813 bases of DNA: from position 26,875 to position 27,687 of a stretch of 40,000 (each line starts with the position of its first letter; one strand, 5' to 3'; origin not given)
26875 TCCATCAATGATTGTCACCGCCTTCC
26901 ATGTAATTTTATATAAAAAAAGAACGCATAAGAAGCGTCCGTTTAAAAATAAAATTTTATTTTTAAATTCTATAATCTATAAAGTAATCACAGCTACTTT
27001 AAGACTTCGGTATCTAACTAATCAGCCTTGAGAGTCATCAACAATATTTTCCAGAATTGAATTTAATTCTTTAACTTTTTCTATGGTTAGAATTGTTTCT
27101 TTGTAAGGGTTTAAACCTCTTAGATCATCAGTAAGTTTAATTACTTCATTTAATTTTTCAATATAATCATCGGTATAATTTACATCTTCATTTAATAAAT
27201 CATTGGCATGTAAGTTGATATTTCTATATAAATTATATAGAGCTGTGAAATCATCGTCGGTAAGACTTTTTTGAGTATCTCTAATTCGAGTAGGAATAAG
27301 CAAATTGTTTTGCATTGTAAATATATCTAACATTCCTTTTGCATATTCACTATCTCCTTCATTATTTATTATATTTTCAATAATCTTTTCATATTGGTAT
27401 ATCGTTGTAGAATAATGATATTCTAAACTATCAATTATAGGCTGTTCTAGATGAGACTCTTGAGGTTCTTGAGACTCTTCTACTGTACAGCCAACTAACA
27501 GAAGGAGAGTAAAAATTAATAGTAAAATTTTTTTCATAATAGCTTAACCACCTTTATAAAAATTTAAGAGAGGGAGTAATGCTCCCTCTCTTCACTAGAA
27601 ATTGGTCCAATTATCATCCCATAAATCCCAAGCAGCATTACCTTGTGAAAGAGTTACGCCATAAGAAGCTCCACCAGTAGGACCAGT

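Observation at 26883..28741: Two-gene secreted-protein and lipoprotein cassette inserted between terminase and portal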

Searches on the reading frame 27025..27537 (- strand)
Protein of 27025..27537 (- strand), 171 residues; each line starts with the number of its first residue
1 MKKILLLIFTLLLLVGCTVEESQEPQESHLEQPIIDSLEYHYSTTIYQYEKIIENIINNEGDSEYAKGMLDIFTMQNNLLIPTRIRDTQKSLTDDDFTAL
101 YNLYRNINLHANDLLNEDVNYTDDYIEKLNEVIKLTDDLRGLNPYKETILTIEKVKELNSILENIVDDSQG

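Call 5: search_protein_families(library=pfam, proteins=[window:27025-27537:-], max_evalue=1)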
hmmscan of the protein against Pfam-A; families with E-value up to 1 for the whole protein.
window:27025-27537:- (171 aa): 2 families
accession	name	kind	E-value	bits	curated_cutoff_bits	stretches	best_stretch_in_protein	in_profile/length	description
PF09126.16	NaeI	-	0.056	13.1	25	1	49-124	97-170/288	Restriction endonuclease NaeI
PF08139.17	LPAM_1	-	0.44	11.5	20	1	1-17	1-17/18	Prokaryotic membrane lipoprotein lipid attachment site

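Call 6: search_protein_families(library=phrogs, proteins=[window:27025-27537:-], max_evalue=1)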
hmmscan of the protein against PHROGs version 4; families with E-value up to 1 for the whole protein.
window:27025-27537:- (171 aa): 13 families
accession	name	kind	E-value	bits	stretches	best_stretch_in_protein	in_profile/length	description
phrog_8801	-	unknown function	0.0032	19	1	1-30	1-31/94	-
phrog_812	-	lysis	0.0066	17.6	1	1-33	1-35/102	Rz-like spanin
phrog_1119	-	moron, auxiliary metabolic gene and host takeover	0.0092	17.4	1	1-48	1-43/78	Cor superinfection exclusion protein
phrog_3224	-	unknown function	0.013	16.7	1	1-29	2-32/96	-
phrog_1754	-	unknown function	0.11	13.5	1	2-47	2-44/148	-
phrog_2682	-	unknown function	0.14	14.1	1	1-18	1-17/52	-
phrog_13002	-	unknown function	0.14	13.4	0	13-56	18-61/107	-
phrog_6360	-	unknown function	0.15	13.3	1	1-29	1-29/122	-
phrog_2320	-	unknown function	0.17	12.6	1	1-55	19-53/171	-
phrog_902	-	unknown function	0.25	12.7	1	1-26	8-29/118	-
phrog_1267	-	lysis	0.29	12.8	1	1-33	2-34/119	Rz-like spanin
phrog_11270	-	unknown function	0.29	12.5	0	25-63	20-58/105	-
phrog_3135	-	unknown function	0.29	12.5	1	1-25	1-26/114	-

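Call 9: search_dna_similar(query=window:27025-27537:-, collection=phages, mode=protein, max_evalue=0.01)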
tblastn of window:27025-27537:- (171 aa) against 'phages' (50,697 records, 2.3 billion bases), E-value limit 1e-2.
No match.

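Call 11: find_homologous_proteins(query=window:27025-27537:-, max_evalue=0.001)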
Query window:27025-27537:- (171 aa): 3 proteins with E <= 0.001 among 325 candidates.
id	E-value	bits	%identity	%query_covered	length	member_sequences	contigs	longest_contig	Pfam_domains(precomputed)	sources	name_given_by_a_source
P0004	7.7e-103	359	100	100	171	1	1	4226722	-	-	-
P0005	1.6e-43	166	53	98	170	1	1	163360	-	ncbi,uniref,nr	ncbi:outer membrane protein assembly factor BamD [Chengkuizengella marina]|uniref:Lipoprotein n=1 Ta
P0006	1.6e-37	147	49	98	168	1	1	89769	-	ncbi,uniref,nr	ncbi:hypothetical protein [Chengkuizengella marina]|uniref:Lipoprotein n=1 Tax=Chengkuizengella mari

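Call 13: find_encoding_contigs(protein=P0006, flank=10000, max_places=4)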
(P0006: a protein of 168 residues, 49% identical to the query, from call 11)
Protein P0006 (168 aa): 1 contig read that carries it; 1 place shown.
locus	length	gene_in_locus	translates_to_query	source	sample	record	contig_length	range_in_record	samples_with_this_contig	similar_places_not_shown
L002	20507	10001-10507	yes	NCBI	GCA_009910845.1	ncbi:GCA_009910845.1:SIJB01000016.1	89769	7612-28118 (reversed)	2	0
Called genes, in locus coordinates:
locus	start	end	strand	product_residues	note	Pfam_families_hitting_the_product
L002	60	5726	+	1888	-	PF10145:PhageMin_Tail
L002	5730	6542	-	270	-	-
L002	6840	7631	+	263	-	PF02498:Bro-N, PF03374:ANT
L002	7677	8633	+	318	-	PF02498:Bro-N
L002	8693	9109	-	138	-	PF01381:HTH_3, PF12844:HTH_19, PF13443:HTH_26 (weak), PF13560:HTH_31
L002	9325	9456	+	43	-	-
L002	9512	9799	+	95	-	-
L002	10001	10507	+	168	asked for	-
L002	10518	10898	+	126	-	-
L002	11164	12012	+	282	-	PF08486:SpoIID (weak)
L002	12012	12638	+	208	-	-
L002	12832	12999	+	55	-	-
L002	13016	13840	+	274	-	-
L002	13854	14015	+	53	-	-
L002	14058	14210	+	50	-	-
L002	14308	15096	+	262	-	PF20195:DUF6558, PF20753:DUF6558_C, PF22768:SPP1_Dit (faint)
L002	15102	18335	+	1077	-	PF24049:YOMG_N, PF06605:Prophage_tail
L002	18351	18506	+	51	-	-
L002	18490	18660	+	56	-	-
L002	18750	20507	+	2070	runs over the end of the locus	PF27067:YomF_N, PF27237:AF_1625_C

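Call 20: search_solved_structures(query=A2, max_evalue=10)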
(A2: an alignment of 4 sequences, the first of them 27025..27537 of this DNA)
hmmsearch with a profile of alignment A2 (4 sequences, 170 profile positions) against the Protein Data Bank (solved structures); distinct sequences matched with E-value up to 10: 8.
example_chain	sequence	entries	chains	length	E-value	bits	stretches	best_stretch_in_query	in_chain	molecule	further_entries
3mx9_A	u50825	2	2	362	0.02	17.9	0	100-158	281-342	Protein scV3V2(G19S) | scV3V2(G19S)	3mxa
8bdk_A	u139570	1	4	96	0.1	15.6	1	108-153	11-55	DNA-binding protein HmvA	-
6fcg_A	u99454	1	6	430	0.16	14.9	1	2-35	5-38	Glycoside hydrolase, GH17 family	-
6u1s_A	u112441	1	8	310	0.59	13.1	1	87-157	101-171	de novo designed 16-helix transmembrane nanopore, TMHC8_R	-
9pxg_D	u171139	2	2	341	0.76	12.7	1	3-45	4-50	Outer membrane protein assembly factor BamD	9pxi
8snb_1K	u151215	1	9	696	0.77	12.7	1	26-89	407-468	Coiled-coil domain-containing protein 81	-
6w2q_A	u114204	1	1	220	0.92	12.5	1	117-164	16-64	Junction 34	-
8oyx_A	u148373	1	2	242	1.9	11.5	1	128-168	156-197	De novo designed soluble GPCR-like protein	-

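Call 24: search_protein_families(library=ncbifam, proteins=[window:27025-27537:-, P0005, P0006], max_evalue=1)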
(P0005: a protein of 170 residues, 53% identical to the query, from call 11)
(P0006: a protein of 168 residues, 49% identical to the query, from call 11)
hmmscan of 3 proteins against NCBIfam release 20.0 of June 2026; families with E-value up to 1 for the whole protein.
window:27025-27537:- (171 aa): 9 families
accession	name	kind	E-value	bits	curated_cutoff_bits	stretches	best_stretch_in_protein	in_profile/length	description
NF041428.1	TrsH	subfamily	0.0011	19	150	1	1-74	1-70/149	TrsH/TraH family protein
NF058647.1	lipo_LytA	equivalog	0.0024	18.1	110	1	1-31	1-32/107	acidic lipoprotein LytA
TIGR03516.1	ppisom_GldI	equivalog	0.0091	15.3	157.6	1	1-67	1-66/177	gliding motility-associated peptidyl-prolyl isomerase GldI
NF058642.1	lipo_YqiH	exception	0.011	15.9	140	1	1-24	1-24/94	lipoprotein YqiH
NF047854.1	LIC10774_subfam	equivalog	0.028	13.4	380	1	1-41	1-42/358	LIC10774/LIC10365 family surface protein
NF041193.1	lipo_SP0191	subfamily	0.051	13.6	75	1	1-37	1-38/190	SP0191 family lipoprotein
NF045606.1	lipo_J517_1871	equivalog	0.07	13.1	60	1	1-22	1-21/133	J517_1871 family lipoprotein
NF052634.1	Riean_0653_fam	subfamily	0.15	12.9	57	1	1-27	1-27/176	Riean_0653 family protein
NF047847.2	SS_mature_LptM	equivalog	0.42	10.7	27.7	1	1-17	1-20/31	LPS translocon maturation chaperone LptM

P0005 (170 aa): 4 families
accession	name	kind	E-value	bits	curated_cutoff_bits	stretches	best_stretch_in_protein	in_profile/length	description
TIGR03302.1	OM_YfiO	subfamily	0.011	15.3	81.4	1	2-56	2-62/239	outer membrane protein assembly factor BamD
NF058642.1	lipo_YqiH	exception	0.018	15.2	140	1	1-19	1-19/94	lipoprotein YqiH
NF047972.1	lamb_exclu_cor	equivalog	0.12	12.4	31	1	1-26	1-28/78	phage exclusion lipoprotein Cor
NF038243.1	TRP75_fam_Nterm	subfamily_domain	0.59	10.6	75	1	81-151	30-95/126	TRP75-related protein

P0006 (168 aa): 4 families
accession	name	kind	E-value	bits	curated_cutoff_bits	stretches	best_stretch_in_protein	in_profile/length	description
TIGR03302.1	OM_YfiO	subfamily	0.00068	19.2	81.4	1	2-58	2-63/239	outer membrane protein assembly factor BamD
NF041601.1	PA5502_lipo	equivalog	0.0067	16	285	1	3-74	7-82/237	PA5502 family lipoprotein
NF002176.0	PRK01022.1-4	equivalog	0.41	10.9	202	1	72-155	26-104/166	hypothetical protein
NF052634.1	Riean_0653_fam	subfamily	0.42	11.5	57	1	1-24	1-24/176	Riean_0653 family protein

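Call 25: search_protein_families(library=padloc, proteins=[window:27025-27537:-, P0005, P0006], max_evalue=1)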
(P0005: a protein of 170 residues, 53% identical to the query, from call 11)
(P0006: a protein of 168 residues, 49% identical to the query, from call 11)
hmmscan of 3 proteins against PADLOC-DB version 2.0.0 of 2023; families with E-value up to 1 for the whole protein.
window:27025-27537:- (171 aa): 0 families

P0005 (170 aa): 2 families
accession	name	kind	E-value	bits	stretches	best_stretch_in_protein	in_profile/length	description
PDLC03684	HEase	-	0.00022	19.3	1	118-168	112-162/166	homing endonuclease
PDLC01687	Csx1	-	0.054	11.5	1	85-135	92-141/152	Csx1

P0006 (168 aa): 0 families

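Call 34: find_related_loci(query=A2, collection=viral_contigs, flank=6000)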
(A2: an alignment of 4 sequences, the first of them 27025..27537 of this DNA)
Query A2 (171 aa) in viral_contigs; peptide patterns used: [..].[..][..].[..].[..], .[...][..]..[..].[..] (x = any residue, [..] = any of these).
283 stretches matched a pattern, but none encodes a relative of the query by tblastn (E <= 1e-3).

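Call 89: search_solved_structures(query=A6, max_evalue=10)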
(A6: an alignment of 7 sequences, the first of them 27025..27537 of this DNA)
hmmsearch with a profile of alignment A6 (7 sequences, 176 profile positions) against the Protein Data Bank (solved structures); distinct sequences matched with E-value up to 10: 13.
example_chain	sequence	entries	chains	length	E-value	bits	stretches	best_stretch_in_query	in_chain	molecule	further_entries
9r1o_A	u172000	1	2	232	0.0011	21.9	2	99-172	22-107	sc-apCC-6-DPH-NR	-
6fcg_A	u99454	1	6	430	0.049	16.6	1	2-31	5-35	Glycoside hydrolase, GH17 family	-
9jwk_A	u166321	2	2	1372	0.14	15.1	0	110-172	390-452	CRISPR-associated endonuclease Cas9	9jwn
8qad_A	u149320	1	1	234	0.33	13.9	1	100-172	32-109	sc-apCC-6-LLIA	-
8oyx_A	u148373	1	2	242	0.43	13.5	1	132-175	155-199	De novo designed soluble GPCR-like protein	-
7sh3_A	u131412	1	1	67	0.61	13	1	123-169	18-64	Synthetic VirB8 Miniprotein Binder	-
6all_A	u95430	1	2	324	0.71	12.8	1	1-29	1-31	Fe(3+)-citrate-binding protein yfmC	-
8qae_A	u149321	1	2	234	0.98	12.4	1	132-175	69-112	sc-apCC-6-SLLA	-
3a07_A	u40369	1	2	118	1.2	12.1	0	79-115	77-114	Actinohivin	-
7muc_AM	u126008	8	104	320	1.2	12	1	2-36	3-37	DUF2807 domain-containing protein | Putative auto-transporter adhesin head GIN domain-containing protein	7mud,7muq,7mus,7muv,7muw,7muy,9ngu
7o3j_C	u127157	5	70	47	1.8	11.5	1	1-32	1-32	TrwH protein | TrwH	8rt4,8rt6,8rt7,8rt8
9n2d_F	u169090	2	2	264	5.5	9.9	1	1-29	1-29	Bam D | DNA uptake lipoprotein-like protein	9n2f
8snb_1K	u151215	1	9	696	5.6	9.9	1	29-92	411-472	Coiled-coil domain-containing protein 81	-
